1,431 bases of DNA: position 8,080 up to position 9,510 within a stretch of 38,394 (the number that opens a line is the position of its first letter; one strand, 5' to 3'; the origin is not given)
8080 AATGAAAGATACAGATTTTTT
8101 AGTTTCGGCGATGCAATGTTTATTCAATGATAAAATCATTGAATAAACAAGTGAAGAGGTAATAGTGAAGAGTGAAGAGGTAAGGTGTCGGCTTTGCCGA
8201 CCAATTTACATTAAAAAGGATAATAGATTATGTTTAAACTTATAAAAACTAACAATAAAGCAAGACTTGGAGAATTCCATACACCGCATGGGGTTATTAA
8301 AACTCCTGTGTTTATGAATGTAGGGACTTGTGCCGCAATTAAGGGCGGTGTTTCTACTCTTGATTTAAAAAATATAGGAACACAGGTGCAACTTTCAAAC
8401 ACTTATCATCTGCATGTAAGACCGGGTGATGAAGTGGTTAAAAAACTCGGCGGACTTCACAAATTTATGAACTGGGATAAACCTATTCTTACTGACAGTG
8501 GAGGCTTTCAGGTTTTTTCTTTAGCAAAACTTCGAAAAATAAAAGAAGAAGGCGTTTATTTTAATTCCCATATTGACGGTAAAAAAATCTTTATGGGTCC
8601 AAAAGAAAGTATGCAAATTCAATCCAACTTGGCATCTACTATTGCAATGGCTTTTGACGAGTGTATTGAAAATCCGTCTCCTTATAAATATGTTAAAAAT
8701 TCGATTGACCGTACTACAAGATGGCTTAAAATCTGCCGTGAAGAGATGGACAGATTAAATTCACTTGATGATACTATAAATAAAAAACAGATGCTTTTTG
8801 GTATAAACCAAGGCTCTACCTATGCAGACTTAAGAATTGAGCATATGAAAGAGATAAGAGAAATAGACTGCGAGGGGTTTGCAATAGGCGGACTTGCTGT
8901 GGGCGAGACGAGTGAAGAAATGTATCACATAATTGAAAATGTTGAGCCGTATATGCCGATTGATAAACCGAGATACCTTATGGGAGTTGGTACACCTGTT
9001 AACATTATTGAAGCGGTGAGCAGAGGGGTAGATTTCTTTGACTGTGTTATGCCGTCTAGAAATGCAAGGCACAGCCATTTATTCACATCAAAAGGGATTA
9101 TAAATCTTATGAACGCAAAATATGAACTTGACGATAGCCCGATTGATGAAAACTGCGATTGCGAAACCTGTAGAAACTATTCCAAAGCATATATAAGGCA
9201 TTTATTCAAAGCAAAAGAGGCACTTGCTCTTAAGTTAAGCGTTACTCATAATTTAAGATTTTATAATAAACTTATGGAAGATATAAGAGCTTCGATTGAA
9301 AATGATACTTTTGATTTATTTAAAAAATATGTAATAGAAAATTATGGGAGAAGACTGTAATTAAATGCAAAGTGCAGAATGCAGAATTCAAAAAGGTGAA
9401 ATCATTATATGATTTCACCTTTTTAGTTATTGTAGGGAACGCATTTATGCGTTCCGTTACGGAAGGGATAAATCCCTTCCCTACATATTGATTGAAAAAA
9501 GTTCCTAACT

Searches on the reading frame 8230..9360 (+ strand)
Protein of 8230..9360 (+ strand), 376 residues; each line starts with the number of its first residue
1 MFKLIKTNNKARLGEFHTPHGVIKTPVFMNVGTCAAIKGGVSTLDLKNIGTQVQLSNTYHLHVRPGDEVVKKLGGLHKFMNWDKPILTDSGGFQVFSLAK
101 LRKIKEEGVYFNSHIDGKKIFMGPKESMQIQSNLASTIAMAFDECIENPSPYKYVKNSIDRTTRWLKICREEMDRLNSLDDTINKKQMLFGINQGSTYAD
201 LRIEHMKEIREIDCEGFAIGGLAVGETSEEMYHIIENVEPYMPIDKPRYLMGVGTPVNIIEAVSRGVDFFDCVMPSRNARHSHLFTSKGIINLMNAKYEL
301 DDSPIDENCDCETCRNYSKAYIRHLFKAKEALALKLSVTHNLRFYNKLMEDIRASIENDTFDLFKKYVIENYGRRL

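Call 81: search_protein_families(library=pfam, proteins=[window:8230-9360:+], max_evalue=0.01)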
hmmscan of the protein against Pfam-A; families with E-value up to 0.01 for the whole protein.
window:8230-9360:+ (376 aa): 1 family
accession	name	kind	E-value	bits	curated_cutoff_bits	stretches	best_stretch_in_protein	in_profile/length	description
PF01702.25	TGT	-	2.1e-159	530.8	26.3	1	10-373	2-356/357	Queuine tRNA-ribosyltransferase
